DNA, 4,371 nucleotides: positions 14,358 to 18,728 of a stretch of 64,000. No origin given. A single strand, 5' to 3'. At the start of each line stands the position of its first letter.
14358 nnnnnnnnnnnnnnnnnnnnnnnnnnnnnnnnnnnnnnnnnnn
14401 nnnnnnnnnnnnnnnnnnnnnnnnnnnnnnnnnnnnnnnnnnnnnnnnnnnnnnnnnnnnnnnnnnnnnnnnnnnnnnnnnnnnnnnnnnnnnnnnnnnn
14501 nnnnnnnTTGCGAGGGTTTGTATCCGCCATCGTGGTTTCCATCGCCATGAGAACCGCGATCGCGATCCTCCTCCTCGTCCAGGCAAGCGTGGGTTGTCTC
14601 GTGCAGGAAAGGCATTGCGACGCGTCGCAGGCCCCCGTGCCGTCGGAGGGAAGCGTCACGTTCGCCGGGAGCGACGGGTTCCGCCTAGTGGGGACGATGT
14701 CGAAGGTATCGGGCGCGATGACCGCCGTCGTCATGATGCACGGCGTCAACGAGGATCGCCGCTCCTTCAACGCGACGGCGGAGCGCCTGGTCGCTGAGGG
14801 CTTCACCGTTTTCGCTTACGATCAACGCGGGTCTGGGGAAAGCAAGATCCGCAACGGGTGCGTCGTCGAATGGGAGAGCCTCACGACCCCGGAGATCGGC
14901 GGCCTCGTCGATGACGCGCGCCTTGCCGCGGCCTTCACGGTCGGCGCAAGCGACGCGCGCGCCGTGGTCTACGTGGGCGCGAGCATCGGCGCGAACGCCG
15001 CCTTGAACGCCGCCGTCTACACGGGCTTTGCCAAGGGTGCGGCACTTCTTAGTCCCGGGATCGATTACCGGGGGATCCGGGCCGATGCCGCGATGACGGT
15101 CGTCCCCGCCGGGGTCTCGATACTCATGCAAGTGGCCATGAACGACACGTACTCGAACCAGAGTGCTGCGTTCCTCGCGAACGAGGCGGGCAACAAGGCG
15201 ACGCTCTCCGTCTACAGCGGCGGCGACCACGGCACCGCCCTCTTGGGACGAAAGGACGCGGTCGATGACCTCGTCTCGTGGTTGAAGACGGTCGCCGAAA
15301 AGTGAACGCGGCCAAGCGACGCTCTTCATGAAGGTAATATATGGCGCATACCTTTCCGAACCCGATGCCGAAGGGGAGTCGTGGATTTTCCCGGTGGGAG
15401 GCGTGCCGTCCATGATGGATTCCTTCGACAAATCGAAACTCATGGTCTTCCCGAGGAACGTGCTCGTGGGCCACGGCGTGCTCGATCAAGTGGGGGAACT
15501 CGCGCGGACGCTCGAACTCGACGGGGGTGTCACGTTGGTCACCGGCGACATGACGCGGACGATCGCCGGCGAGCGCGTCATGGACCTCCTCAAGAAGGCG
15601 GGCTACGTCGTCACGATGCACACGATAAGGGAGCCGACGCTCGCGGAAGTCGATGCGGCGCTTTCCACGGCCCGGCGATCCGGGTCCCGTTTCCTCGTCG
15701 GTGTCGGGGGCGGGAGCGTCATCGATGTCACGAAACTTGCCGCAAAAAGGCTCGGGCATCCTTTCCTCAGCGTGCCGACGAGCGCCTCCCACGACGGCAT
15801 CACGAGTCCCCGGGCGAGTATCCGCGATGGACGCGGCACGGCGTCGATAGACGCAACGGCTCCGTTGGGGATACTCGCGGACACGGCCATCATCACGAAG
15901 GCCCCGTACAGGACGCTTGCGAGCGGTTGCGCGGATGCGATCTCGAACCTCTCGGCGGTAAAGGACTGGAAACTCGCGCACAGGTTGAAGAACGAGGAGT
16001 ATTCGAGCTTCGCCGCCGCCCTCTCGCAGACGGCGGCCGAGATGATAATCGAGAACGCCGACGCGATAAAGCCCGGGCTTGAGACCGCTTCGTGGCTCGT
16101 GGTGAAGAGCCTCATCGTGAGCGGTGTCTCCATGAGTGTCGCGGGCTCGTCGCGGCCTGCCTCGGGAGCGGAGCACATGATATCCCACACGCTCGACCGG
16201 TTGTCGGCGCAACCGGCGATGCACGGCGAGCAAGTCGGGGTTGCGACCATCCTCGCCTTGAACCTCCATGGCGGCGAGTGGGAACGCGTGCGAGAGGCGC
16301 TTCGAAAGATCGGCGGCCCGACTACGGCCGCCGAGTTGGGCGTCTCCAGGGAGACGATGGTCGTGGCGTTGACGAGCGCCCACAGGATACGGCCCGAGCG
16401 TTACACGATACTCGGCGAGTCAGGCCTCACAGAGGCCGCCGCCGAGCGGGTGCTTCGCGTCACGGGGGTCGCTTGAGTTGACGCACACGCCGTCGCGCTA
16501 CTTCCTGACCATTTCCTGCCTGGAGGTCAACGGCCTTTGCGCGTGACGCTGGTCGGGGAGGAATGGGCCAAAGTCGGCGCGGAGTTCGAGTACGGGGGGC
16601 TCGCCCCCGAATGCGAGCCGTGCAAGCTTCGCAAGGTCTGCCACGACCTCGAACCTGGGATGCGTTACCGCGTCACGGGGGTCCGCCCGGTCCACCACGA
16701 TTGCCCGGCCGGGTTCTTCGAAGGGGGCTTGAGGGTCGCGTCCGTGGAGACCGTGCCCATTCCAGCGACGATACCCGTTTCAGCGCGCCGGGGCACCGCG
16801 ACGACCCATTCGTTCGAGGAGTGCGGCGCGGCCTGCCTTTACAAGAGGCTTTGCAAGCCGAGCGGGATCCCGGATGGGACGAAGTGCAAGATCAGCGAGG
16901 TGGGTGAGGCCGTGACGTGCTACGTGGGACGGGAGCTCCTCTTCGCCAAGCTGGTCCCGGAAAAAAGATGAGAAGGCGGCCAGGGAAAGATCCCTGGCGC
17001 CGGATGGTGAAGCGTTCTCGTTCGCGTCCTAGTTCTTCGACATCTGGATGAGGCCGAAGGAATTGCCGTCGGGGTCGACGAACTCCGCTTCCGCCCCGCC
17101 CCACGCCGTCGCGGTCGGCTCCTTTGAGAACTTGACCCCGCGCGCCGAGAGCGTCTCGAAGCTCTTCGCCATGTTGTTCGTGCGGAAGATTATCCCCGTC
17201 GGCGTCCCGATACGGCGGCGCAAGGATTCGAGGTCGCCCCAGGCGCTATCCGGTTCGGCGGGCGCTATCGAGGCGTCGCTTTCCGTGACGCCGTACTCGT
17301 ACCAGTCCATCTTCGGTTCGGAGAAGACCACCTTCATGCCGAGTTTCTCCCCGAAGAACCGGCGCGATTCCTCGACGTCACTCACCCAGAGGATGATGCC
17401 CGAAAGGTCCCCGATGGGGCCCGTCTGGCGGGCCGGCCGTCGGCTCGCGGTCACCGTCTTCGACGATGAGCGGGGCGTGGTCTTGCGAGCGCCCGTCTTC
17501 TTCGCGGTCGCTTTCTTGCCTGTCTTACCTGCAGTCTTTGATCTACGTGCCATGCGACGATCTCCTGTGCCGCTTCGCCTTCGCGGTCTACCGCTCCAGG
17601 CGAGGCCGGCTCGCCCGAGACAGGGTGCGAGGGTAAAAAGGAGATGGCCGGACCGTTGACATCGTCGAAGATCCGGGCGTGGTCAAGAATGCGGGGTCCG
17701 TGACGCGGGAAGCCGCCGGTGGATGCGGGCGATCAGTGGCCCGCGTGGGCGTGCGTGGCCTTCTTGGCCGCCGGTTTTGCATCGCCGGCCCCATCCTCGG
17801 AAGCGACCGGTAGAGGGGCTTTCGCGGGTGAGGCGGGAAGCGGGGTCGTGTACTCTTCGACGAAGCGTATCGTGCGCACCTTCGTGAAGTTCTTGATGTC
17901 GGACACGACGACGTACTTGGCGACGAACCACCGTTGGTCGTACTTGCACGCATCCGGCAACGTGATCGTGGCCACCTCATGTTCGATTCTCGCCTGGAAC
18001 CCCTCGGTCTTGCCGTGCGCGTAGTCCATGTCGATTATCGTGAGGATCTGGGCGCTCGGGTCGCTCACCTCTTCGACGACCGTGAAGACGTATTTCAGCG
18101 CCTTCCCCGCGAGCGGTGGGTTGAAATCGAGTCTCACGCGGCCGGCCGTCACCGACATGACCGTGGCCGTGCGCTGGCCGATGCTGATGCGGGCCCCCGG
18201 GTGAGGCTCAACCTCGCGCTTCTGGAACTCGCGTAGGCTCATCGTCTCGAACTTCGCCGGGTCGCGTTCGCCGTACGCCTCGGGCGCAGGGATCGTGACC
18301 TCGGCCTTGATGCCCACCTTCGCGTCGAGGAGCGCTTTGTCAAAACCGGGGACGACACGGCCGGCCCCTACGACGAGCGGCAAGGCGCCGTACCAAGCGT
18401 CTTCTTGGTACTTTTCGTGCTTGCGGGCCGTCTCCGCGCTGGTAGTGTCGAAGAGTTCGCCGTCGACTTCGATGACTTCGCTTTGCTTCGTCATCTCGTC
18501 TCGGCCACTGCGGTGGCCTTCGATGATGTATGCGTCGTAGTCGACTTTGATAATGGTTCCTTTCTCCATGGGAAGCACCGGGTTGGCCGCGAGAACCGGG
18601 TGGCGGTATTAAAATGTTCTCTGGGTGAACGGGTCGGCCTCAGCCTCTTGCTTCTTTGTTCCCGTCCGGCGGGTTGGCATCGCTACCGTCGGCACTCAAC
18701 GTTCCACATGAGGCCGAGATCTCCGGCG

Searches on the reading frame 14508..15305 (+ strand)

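Call 11: search_protein_families(library=pfam, proteins=[window:14508-15305:+], max_evalue=0.01)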
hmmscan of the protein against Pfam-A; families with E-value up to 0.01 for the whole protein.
window:14508-15305:+ (265 aa): 4 families
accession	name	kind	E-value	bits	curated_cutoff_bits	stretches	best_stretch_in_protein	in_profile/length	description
PF12146.15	Hydrolase_4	-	2.3e-16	60.3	27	1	73-188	6-114/239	Serine aminopeptidase, S33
PF00561.26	Abhydrolase_1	-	6.4e-08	33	25.8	1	73-185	2-103/245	alpha/beta hydrolase fold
PF12697.13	Abhydrolase_6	-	1e-07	33.3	26.3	1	74-203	1-114/217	Alpha/beta hydrolase family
PF01738.24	DLH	-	0.00013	22.1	21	1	71-244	13-189/217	Dienelactone hydrolase family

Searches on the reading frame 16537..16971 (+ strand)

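Call 11: search_protein_families(library=pfam, proteins=[window:16537-16971:+], max_evalue=0.01)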
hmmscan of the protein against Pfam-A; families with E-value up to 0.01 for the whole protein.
window:16537-16971:+ (144 aa): 1 family
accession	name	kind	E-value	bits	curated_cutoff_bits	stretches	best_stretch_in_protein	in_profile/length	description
PF03684.18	UPF0179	-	3.6e-33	114.9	25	1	3-135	2-136/140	Uncharacterised protein family (UPF0179)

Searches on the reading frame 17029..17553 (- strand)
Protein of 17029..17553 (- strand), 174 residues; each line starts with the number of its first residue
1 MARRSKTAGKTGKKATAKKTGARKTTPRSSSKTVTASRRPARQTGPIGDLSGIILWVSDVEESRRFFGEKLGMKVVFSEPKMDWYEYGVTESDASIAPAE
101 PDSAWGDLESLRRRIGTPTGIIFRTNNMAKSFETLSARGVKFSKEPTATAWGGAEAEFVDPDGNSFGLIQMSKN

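Call 11: search_protein_families(library=pfam, proteins=[window:17029-17553:-], max_evalue=0.01)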
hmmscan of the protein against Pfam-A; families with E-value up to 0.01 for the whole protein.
window:17029-17553:- (174 aa): 4 families
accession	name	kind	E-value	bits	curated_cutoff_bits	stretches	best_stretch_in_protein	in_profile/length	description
PF00903.31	Glyoxalase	-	5.1e-13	49.9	20.6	1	53-166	5-119/121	Glyoxalase/Bleomycin resistance protein/Dioxygenase superfamily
PF12681.13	Glyoxalase_2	-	4e-06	27.2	30.1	1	52-165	3-110/118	Glyoxalase-like domain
PF13669.12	Glyoxalase_4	-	0.003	18.3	27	1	54-150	4-102/109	Glyoxalase/Bleomycin resistance protein/Dioxygenase superfamily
PF22677.2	Ble-like_N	-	0.0034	17.5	24.5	1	54-75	6-27/41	Bleomycin resistance protein-like N-terminal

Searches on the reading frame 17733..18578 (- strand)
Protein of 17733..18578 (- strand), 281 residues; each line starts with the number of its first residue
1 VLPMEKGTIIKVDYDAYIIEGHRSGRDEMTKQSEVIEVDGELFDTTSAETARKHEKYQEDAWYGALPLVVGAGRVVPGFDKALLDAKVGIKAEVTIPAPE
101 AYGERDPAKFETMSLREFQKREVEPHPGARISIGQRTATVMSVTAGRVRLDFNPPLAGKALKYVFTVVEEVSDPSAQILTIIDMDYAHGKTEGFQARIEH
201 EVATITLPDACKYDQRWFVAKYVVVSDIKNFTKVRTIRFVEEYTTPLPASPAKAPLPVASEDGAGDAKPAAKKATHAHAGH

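Call 11: search_protein_families(library=pfam, proteins=[window:17733-18578:-], max_evalue=0.01)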
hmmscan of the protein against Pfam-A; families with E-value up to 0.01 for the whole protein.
window:17733-18578:- (281 aa): 3 families
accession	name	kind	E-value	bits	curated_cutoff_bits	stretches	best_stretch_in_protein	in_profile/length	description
PF22199.2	FKBP26_IF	-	3.3e-10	40.2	27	1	115-156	5-46/46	FKBP26, IF domain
PF00254.34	FKBP_C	-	2.3e-09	37.9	21.1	1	66-109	35-78/94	FKBP-type peptidyl-prolyl cis-trans isomerase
PF18046.7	FKBP26_C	-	5.6e-05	23.7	27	1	180-243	7-71/72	FKBP26_C-terminal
